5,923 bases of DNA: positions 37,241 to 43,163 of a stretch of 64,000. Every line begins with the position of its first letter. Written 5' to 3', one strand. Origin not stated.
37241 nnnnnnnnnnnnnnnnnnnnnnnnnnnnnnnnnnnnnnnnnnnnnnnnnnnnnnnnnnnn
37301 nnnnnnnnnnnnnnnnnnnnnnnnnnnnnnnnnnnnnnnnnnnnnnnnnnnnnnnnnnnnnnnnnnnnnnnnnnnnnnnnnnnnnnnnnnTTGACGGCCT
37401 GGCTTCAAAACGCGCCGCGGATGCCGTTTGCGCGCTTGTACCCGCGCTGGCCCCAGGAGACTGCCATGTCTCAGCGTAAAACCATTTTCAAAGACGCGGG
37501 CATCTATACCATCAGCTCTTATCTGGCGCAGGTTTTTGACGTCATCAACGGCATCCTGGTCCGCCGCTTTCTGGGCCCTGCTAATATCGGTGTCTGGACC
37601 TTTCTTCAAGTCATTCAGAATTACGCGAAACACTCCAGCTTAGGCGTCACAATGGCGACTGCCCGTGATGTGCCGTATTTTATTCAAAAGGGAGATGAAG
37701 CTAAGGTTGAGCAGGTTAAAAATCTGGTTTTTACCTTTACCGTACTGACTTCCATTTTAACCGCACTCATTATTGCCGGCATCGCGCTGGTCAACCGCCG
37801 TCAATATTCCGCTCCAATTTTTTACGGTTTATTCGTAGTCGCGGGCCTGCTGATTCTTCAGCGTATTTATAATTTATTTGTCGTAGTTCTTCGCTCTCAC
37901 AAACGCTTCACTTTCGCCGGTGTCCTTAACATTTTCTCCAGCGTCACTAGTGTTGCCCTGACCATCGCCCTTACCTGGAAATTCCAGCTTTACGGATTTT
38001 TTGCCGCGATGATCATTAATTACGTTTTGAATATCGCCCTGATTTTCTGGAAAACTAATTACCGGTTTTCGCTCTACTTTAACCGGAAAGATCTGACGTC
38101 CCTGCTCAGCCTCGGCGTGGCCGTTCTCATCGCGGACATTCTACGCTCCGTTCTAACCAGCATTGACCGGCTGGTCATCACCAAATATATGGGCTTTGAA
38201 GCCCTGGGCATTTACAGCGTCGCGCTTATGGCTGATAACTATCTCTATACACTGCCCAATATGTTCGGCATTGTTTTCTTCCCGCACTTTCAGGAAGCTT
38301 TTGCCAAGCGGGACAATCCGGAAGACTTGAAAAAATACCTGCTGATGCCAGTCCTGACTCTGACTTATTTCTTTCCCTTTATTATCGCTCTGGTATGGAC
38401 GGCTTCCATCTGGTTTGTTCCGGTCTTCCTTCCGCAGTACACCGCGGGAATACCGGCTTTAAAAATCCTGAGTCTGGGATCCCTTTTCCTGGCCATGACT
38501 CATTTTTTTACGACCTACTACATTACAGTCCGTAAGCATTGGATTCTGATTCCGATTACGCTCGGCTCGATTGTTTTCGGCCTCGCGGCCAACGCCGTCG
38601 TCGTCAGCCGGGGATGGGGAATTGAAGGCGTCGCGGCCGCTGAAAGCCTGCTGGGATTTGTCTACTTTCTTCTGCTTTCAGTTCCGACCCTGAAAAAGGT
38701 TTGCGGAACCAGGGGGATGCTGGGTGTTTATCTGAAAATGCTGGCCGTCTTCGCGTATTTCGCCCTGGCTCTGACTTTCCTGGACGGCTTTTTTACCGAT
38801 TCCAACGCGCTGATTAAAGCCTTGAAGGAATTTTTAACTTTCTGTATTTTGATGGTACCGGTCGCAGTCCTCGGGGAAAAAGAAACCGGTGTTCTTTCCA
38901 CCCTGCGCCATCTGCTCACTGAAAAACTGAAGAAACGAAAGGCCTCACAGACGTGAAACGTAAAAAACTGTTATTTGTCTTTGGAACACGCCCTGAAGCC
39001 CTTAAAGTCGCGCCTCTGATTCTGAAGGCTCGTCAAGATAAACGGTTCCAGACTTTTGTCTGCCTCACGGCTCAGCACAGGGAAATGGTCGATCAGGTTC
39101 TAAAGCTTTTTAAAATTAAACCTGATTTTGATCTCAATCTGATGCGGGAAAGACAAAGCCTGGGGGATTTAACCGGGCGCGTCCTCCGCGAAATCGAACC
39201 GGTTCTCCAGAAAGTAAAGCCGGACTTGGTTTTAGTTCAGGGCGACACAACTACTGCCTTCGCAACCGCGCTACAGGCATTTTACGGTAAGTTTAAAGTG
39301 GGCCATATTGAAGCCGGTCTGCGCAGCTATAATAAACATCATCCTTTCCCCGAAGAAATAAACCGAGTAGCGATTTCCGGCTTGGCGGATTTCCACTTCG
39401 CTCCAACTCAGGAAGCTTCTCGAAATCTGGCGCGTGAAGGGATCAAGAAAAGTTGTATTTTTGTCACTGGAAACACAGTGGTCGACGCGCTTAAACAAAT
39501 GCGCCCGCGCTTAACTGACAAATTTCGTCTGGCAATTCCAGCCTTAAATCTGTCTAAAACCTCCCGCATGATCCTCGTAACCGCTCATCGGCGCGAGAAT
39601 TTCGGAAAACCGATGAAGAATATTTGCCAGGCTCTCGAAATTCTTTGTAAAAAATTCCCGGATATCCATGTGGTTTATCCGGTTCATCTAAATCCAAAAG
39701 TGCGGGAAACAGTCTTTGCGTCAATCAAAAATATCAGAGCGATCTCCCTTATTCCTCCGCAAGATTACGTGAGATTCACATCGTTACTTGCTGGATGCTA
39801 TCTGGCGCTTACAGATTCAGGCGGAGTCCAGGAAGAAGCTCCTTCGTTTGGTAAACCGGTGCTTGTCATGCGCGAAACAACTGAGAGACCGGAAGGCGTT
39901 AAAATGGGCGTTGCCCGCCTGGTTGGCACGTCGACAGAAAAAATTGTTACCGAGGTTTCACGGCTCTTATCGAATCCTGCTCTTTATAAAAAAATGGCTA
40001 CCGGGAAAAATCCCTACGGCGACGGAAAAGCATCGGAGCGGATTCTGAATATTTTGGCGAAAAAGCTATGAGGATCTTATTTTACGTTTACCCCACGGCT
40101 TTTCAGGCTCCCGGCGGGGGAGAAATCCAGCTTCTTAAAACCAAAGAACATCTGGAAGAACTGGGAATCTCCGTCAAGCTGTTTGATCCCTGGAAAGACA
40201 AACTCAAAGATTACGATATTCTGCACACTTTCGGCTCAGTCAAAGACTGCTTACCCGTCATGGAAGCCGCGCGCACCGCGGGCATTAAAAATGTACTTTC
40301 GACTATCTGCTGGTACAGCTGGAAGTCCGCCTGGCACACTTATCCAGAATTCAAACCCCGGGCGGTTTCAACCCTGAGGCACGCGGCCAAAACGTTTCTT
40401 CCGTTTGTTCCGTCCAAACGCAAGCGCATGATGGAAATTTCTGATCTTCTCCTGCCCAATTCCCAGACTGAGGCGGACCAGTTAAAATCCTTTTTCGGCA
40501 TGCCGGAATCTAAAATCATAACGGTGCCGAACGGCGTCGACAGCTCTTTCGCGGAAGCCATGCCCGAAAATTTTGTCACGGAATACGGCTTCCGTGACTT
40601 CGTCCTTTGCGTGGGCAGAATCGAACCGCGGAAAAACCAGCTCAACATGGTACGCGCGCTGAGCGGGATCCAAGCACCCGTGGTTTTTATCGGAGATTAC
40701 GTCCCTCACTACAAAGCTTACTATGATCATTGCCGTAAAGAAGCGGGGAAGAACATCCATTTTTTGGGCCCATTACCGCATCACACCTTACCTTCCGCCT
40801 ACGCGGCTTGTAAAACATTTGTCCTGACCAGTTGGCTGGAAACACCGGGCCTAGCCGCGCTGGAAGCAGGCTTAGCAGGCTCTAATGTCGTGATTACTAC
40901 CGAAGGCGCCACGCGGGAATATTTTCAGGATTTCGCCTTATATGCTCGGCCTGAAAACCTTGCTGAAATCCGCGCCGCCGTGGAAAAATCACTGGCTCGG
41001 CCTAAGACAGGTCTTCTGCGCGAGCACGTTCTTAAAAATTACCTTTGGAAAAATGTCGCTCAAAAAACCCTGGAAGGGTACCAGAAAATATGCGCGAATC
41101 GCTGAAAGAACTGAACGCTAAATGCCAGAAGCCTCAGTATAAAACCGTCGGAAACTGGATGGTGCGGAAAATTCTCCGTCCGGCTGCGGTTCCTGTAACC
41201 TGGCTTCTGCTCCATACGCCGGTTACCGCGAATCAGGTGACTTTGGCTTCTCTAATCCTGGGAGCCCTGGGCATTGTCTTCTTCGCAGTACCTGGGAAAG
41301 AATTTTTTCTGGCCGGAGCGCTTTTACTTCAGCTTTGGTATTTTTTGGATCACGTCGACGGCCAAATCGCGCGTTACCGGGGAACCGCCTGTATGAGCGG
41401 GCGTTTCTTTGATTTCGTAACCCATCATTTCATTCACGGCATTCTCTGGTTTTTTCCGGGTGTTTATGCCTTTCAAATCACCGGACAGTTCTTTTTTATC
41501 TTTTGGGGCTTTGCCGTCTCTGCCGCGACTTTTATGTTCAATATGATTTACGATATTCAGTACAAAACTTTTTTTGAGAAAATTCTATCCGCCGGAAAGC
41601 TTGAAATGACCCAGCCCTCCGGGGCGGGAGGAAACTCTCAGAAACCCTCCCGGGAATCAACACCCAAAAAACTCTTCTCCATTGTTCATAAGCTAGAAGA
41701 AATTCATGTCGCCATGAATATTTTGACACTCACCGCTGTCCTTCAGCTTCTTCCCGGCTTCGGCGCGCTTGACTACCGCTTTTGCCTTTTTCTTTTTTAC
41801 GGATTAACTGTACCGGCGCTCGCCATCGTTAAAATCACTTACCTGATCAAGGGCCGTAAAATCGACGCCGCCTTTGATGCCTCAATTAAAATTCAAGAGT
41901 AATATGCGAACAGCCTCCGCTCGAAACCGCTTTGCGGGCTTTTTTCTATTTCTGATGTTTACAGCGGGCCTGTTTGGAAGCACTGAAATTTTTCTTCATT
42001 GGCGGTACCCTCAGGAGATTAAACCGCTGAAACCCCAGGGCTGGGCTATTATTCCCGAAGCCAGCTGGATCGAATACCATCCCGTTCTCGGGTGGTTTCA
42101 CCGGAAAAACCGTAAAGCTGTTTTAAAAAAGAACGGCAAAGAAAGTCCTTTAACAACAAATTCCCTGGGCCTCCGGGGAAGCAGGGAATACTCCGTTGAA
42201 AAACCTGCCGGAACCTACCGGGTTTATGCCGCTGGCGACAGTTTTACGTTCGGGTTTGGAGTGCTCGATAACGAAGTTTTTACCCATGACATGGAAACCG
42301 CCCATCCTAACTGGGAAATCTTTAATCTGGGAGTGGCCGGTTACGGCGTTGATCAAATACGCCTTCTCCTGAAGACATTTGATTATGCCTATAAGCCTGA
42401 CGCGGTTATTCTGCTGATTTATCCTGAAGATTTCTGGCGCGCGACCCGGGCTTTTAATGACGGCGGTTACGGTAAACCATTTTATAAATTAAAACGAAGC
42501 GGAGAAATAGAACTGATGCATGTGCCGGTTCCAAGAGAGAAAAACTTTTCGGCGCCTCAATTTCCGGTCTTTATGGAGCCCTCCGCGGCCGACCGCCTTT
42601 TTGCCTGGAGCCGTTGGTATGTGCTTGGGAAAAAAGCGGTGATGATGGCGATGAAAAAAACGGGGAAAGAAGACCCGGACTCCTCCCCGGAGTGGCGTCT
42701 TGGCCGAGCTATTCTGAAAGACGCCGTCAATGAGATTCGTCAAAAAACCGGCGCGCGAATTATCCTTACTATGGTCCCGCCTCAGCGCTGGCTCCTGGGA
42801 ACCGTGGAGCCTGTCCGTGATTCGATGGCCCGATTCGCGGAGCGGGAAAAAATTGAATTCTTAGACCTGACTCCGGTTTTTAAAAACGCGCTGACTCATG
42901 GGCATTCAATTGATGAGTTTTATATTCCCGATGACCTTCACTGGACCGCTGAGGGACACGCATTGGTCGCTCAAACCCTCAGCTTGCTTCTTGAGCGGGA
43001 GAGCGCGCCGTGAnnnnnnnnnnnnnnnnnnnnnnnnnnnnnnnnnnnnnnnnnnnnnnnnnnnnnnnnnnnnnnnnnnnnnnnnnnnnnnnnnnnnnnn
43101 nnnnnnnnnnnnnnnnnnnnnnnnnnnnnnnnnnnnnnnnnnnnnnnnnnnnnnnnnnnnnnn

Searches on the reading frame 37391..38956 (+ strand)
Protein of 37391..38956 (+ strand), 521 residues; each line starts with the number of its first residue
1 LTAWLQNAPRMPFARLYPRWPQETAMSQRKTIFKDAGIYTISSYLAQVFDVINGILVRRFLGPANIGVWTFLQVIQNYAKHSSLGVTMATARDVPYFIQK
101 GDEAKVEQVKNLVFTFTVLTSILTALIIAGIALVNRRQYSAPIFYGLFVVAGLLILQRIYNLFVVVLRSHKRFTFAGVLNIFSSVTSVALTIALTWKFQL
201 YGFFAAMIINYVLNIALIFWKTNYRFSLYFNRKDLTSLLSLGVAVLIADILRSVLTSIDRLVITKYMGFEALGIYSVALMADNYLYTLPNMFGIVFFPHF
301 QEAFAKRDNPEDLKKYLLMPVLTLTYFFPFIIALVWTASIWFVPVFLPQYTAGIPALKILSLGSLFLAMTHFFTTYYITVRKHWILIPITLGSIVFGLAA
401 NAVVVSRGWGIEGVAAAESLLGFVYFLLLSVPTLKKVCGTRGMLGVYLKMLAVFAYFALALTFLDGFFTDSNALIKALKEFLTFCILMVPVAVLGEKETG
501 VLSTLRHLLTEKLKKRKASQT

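Call 8: search_protein_families(library=pfam, proteins=[window:37391-38956:+], max_evalue=0.001)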
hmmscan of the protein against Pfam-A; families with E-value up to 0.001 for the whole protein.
window:37391-38956:+ (521 aa): 2 families
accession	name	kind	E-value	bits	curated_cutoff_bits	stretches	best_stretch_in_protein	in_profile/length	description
PF13440.11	Polysacc_synt_3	-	6.8e-20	71.9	23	1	58-347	3-284/293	Polysaccharide biosynthesis protein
PF01943.22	Polysacc_synt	-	5.9e-11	42.7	28.2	1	34-302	3-272/274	Polysaccharide biosynthesis protein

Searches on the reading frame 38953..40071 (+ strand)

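Call 8: search_protein_families(library=pfam, proteins=[window:38953-40071:+], max_evalue=0.001)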
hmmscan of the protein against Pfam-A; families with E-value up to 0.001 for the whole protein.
window:38953-40071:+ (372 aa): 1 family
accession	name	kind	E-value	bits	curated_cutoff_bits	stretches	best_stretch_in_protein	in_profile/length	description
PF02350.25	Epimerase_2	-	1.9e-122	408.9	30.6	1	26-368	3-346/347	UDP-N-acetylglucosamine 2-epimerase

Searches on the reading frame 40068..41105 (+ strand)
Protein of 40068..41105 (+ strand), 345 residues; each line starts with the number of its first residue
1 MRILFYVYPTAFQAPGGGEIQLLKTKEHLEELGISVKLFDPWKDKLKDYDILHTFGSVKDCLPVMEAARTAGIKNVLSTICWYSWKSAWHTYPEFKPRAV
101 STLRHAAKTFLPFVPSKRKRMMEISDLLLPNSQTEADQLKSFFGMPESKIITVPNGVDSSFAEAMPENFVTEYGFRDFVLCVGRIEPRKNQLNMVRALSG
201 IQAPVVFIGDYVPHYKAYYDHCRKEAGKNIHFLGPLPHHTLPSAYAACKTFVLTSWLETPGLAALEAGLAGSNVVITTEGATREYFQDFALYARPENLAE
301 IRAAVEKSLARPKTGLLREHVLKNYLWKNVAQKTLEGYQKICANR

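Call 8: search_protein_families(library=pfam, proteins=[window:40068-41105:+], max_evalue=0.001)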
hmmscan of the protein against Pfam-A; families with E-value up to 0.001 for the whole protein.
window:40068-41105:+ (345 aa): 3 families
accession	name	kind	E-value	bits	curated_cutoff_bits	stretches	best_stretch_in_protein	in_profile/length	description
PF00534.26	Glycos_transf_1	-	2.9e-17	63.2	26.4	1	177-312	16-159/172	Glycosyl transferases group 1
PF13692.12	Glyco_trans_1_4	-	7.4e-13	49.4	27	1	179-309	4-140/142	Glycosyl transferases group 1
PF13439.12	Glyco_transf_4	-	1.3e-09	38.7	28.5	1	30-160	16-169/170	Glycosyltransferase Family 4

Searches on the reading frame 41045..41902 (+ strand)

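Call 8: search_protein_families(library=pfam, proteins=[window:41045-41902:+], max_evalue=0.001)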
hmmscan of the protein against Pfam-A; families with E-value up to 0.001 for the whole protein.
window:41045-41902:+ (285 aa): 1 family
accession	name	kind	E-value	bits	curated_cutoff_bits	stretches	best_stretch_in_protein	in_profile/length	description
PF01066.26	CDP-OH_P_transf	-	3.7e-06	27.9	22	1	61-132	3-70/152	CDP-alcohol phosphatidyltransferase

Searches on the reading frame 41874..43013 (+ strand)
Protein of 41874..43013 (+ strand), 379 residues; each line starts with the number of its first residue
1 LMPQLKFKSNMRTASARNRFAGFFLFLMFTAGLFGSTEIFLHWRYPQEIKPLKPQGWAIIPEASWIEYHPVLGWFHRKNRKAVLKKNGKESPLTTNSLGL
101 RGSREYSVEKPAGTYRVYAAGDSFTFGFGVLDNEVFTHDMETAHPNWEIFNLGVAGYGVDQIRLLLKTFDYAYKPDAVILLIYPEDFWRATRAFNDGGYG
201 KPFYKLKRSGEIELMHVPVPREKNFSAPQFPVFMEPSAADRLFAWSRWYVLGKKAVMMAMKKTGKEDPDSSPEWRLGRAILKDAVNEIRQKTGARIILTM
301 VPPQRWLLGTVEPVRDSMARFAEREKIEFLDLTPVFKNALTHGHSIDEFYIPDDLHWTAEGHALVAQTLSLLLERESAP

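Call 8: search_protein_families(library=pfam, proteins=[window:41874-43013:+], max_evalue=0.001)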
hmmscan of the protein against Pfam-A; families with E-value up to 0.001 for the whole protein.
window:41874-43013:+ (379 aa): 3 families
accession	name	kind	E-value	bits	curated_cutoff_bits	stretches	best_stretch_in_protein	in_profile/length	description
PF13472.12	Lipase_GDSL_2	-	8.7e-11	43.1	32.9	1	280-364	88-178/178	GDSL-like Lipase/Acylhydrolase family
PF00657.28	Lipase_GDSL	-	6.5e-06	26.9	23.6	0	316-367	157-206/208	GDSL-like Lipase/Acylhydrolase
PF16822.11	ALGX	-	0.00012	22.3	26.5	1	322-375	82-132/268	SGNH hydrolase-like domain, acetyltransferase AlgX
